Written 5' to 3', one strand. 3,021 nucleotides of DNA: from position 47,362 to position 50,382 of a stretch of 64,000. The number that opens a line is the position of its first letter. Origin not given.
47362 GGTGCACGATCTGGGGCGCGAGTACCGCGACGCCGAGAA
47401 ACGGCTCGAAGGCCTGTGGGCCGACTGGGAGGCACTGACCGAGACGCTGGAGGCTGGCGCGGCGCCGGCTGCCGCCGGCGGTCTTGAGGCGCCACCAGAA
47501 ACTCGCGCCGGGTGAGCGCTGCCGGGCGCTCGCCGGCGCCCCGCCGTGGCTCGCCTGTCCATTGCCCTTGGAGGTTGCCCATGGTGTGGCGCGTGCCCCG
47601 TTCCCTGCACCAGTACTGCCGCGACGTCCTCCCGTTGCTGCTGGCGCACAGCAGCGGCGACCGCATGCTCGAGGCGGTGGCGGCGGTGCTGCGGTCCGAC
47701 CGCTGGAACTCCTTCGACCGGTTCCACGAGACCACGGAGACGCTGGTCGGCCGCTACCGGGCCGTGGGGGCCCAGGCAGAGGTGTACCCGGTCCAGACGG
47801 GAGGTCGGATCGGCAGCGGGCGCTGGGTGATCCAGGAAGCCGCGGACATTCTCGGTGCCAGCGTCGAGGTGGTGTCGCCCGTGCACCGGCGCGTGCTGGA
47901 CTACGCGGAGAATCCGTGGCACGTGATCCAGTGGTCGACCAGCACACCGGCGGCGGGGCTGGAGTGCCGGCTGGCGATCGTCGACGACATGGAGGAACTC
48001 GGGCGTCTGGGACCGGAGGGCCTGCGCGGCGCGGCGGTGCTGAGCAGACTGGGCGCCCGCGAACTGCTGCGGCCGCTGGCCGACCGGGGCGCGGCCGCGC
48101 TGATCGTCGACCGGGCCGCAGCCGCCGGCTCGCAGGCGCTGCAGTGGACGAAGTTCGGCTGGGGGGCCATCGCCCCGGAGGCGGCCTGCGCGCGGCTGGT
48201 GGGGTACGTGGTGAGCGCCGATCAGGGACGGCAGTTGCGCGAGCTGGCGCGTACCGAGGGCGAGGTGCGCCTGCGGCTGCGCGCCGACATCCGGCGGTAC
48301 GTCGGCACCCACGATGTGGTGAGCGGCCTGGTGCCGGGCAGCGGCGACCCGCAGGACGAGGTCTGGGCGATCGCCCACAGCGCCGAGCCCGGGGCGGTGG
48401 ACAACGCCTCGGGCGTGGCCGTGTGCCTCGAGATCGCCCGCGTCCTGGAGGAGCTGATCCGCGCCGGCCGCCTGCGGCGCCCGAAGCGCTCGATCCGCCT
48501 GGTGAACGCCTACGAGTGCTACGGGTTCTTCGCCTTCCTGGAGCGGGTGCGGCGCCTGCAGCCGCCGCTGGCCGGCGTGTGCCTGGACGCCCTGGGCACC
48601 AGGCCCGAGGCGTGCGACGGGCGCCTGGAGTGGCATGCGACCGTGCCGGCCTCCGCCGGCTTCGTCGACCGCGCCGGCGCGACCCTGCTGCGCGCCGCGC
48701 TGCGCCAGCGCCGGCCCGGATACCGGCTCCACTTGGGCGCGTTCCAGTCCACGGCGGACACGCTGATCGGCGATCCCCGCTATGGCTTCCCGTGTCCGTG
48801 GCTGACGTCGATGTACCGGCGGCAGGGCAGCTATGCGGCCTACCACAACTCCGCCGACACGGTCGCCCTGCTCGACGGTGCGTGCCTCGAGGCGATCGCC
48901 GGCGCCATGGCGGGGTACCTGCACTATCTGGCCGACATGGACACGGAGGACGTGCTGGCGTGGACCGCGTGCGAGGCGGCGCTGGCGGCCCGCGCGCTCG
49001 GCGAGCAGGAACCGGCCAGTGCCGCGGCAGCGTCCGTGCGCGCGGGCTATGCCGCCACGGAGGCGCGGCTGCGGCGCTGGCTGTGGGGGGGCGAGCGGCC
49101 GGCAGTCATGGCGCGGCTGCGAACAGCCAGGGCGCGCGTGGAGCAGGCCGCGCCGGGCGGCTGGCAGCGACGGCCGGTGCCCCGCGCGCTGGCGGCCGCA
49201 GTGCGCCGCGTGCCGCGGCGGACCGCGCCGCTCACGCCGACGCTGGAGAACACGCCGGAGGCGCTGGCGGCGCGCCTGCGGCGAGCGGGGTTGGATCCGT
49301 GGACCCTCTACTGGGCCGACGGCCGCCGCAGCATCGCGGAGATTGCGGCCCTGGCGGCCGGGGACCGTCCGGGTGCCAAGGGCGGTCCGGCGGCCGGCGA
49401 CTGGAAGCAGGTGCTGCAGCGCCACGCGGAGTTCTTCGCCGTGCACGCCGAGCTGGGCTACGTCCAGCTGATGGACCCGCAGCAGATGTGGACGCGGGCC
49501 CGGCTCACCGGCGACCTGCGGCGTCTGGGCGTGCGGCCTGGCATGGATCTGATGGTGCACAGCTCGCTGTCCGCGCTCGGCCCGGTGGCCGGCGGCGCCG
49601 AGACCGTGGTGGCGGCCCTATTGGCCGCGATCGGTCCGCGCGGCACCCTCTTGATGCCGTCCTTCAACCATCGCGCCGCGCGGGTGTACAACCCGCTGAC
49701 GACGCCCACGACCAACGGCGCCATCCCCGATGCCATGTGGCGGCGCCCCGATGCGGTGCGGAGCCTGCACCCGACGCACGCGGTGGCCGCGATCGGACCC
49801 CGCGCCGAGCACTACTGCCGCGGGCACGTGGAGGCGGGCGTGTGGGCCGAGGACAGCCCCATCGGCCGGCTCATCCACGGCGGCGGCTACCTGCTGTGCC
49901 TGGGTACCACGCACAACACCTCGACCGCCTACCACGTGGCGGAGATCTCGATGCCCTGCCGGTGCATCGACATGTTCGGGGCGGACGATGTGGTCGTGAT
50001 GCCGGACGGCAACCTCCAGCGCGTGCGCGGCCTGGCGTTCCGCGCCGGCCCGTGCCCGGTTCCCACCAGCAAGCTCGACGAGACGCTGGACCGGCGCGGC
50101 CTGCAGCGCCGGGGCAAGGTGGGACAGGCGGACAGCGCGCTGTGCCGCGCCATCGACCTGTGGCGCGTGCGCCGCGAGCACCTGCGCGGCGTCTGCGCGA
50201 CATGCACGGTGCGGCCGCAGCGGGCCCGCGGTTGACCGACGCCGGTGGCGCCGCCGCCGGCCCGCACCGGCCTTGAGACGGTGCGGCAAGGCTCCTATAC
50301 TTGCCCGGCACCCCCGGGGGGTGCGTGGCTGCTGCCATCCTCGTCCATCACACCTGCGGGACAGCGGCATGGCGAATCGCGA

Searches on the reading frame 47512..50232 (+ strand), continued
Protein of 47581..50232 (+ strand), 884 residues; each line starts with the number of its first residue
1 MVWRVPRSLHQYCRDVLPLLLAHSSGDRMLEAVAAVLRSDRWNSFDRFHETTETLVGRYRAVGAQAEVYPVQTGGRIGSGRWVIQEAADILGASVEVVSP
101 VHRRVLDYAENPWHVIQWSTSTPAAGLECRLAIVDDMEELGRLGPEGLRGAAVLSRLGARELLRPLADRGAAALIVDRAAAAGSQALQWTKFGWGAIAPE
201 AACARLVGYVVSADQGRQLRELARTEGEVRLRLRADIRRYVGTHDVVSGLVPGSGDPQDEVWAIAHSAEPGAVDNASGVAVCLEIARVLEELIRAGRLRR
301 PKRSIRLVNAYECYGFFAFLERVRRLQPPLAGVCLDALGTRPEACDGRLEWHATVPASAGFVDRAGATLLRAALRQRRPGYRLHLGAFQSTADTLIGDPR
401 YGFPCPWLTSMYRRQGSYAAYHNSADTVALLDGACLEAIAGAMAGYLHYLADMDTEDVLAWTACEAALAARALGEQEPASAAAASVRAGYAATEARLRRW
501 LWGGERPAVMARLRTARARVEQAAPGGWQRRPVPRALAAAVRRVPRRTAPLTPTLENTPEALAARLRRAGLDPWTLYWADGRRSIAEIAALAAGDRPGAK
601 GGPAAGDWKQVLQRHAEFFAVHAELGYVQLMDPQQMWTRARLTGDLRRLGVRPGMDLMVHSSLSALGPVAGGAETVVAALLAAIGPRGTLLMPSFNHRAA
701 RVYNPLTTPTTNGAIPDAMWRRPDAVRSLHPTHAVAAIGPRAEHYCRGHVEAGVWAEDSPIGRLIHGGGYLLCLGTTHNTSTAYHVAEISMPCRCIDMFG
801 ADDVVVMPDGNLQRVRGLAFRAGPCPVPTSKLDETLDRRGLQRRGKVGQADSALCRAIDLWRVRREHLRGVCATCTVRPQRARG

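Call 29: fold_search(model_id=the predicted structure, library=pdb)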
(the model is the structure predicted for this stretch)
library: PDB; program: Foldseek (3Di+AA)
matches with E <= 10: 780; with E <= 0.001: 228
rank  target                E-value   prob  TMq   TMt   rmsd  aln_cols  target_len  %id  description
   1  2ek8                  3.6e-18  1.00  0.32  0.59   7.0       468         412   17  Aminopeptidase from Aneurinibacillus sp. strain AM-1 (released 2008-03-25)
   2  4twe_A                3.4e-17  1.00  0.39  0.47  11.7       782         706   16  Structure of ligand-free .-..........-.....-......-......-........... like protein (NAALADaseL) (released 2015-03-18)
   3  3iib                  7.6e-17  1.00  0.36  0.66   5.6       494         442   16  Crystal structure of Peptidase M28 precursor (YP_926796.1) from SHEWANELLA AMAZONENSIS SB2B at 1.70 A resolution (released 2009-08-25)
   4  8ac9_A                3.0e-16  1.00  0.26  0.44  10.0       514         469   16  Structure of Pseudomonas aeruginosa aminopeptidase, PaAP_T (released 2023-07-12)
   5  8acg_E                3.1e-16  1.00  0.29  0.48   9.1       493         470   15  Structure of Pseudomonas aeruginosa aminopeptidase, PaAP_T E340A mutant (released 2023-07-12)
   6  8ack_A                3.1e-16  1.00  0.29  0.47   8.9       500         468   15  Structure of Pseudomonas aeruginosa aminopeptidase, PaAP (released 2023-07-12)
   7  8acg_A                5.4e-16  1.00  0.29  0.50  10.5       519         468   14  Structure of Pseudomonas aeruginosa aminopeptidase, PaAP_T E340A mutant (released 2023-07-12)
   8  3fee_A                5.6e-16  1.00  0.36  0.45  14.0       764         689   14  The high resolution structure of human glutamate carboxypeptidase III (GCPIII/NAALADase II) in complex with quisqualic (released 2009-08-25)
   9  3fed_A                6.2e-16  1.00  0.37  0.45  14.3       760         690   14  The high resolution structure of human glutamate carboxypeptidase III (GCPIII/NAALADase II) in complex with a transiti (released 2009-08-25)
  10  3sma_C                7.6e-16  1.00  0.24  0.76   3.0       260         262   30  A new N-acetyltransferase fold in the structure and mechanism of the phosphonate biosynthetic enzyme FrbF (released 2011-08-24)
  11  8ac9_B                7.6e-16  1.00  0.25  0.44  10.8       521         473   14  Structure of Pseudomonas aeruginosa aminopeptidase, PaAP_T (released 2023-07-12)
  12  8acg_F                8.0e-16  1.00  0.28  0.48   9.8       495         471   16  Structure of Pseudomonas aeruginosa aminopeptidase, PaAP_T E340A mutant (released 2023-07-12)
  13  8acg_D                9.2e-16  1.00  0.28  0.47   9.7       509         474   16  Structure of Pseudomonas aeruginosa aminopeptidase, PaAP_T E340A mutant (released 2023-07-12)
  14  8ac7_A                9.2e-16  1.00  0.29  0.47   8.8       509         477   15  Structure of Pseudomonas aeruginosa aminopeptidase, PaAP (released 2023-07-12)
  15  6mn5_D                9.7e-16  1.00  0.24  0.77   3.3       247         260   33  Crystal structure of aminoglycoside acetyltransferase AAC(3)-IVa, H154A mutant, in complex with gentamicin C1A (released 2018-10-24)
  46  6hc6_A                5.4e-15  1.00  0.35  0.70   4.8       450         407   15  The structure of BSAP, a zinc aminopeptidase from Bacillus subtilis (released 2019-08-28)
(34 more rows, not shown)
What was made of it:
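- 47764..47910 (+): First segment of the M28-like catalytic domain (aa 62-110). Foldseek matches to M28 aminopeptidases (call 29).
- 47911..48300 (+): PA-like insert (apical or lid domain; aa ~111-240; boundaries approximate). Top Foldseek matches are PA-containing M28 enzymes aligned over 450-520 columns (call 29).
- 49477..50232 (+): Antibiotic_NAT (AAC(3)-fold) N-acetyltransferase domain (aa 633-884). It carries VHSSLS (49558-49575 encodes HSSLSA), the catalytic TAYHVAE (49924-49944), and the Cys cluster C795 (49963-49965), C825 (50053-50055) and C872-x-x-C875 (50194-50205). Foldseek TM 0.75-0.79, normalised by target (call 29).
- On Antibiotic_NAT (Pfam PF02522): Foldseek TM 0.71-0.79 (normalised by target) to AAC(3)-IVa, -IIIa/b, -Xa, FrbF, YokD and BA2930 (call 29).
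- On Peptidase M28: Foldseek E of 4e-18 to 5e-15 to 2ek8, 3iib, PaAP and 6hc6 (call 29).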

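Call 83: search_dna_similar(query=window:47581-50232:+, collection=plasmids, mode=protein, max_rows=12, max_evalue=0.00001)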
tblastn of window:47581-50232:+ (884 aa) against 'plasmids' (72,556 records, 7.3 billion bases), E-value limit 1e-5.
Records with a match: 3307; places in all: 3428; records where one place covers at least 80% of the query: 0.
Best place of each record, by identity: 60-80% 15; <60% 3292.
By first word of the organism name: Klebsiella 1080; Escherichia 1053; Salmonella 490; Enterobacter 149; Acinetobacter 126; Citrobacter 82; Shigella 54; Lactococcus 53; Proteus 28; Providencia 18; and 47 more.
By predicted mobility (MOB-suite, as given by PLSDB): conjugative 2301; non-mobilizable 543; mobilizable 463.
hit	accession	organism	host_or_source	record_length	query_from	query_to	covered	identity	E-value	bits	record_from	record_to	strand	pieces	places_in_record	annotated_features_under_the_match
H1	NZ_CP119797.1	Halomontanus rarus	cell culture,sediment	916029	639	863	25%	41.3%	4e-31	140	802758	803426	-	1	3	AAC(3) family N-acetyltransferase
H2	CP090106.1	Sinorhizobium meliloti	Medicago,Cell culture,Plant nodule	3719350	612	868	29%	35.3%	1e-25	122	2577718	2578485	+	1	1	AAC(3)-VI family aminoglycoside N-acetyltransferase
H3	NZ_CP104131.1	Sinorhizobium sp. K101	Phaseolus vulgaris,cell ...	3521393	613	868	29%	34.3%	2e-22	111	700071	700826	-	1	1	AAC(3)-IVa: AAC(3)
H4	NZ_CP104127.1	Sinorhizobium sp. M103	Phaseolus vulgaris,cell ...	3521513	613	868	29%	34.3%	2e-22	111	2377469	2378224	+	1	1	AAC(3)-IVa: AAC(3)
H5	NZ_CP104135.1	Sinorhizobium sp. C101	Phaseolus vulgaris,cell ...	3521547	613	868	29%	34.3%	2e-22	111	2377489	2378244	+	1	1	AAC(3)-IVa: AAC(3)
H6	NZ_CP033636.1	Escherichia coli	cell culture,chicken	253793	603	860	29%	33.7%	2e-25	121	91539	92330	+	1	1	AAC(3)-IVa: AAC(3) | aac(3)-IVa: aminoglycoside N-acetyltransferase AAC(3)-IVa | IS6-like element IS26 family transposase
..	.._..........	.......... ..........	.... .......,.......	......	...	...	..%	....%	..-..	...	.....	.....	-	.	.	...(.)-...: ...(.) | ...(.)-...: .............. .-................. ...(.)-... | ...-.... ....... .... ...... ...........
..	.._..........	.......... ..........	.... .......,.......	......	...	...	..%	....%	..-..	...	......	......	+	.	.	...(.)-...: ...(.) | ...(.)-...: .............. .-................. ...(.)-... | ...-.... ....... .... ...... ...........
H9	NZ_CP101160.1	Natronosalvus amylolyticus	cell culture,sediment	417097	629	863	27%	36.3%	5e-24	117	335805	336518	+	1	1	AAC(3) family N-acetyltransferase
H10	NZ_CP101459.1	Natrononativus amylolyticus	cell culture,sediment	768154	626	854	26%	37.0%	1e-23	116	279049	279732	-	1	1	AAC(3) family N-acetyltransferase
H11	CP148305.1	Escherichia coli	-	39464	636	879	26%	35.4%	2e-17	117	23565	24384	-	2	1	AAC(3)-IIc: AAC(3)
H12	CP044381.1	Klebsiella pneumoniae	Homo sapiens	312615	636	879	26%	34.8%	1e-17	117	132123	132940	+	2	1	AAC(3)-IIc: AAC(3) | AAC(3)-IIe: AAC(3)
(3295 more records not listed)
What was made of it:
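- The architecture is absent from plasmids (call 83).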

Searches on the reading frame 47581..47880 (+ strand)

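Call 50: search_protein_families(library=pfam, proteins=[window:47581-47880:+], max_evalue=10)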
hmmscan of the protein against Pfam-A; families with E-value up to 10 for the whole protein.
window:47581-47880:+ (100 aa): 3 families
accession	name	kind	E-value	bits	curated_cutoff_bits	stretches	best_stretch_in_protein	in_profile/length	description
PF19698.5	DUF6197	-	0.037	14.8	24.6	1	28-71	8-51/111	Family of unknown function (DUF6197)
PF24344.1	PH_23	-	0.044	13.8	27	1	10-41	27-58/143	PH domain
PF19709.4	DUF6206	-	0.17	11.5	30.4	1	9-57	163-211/271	Family of unknown function (DUF6206)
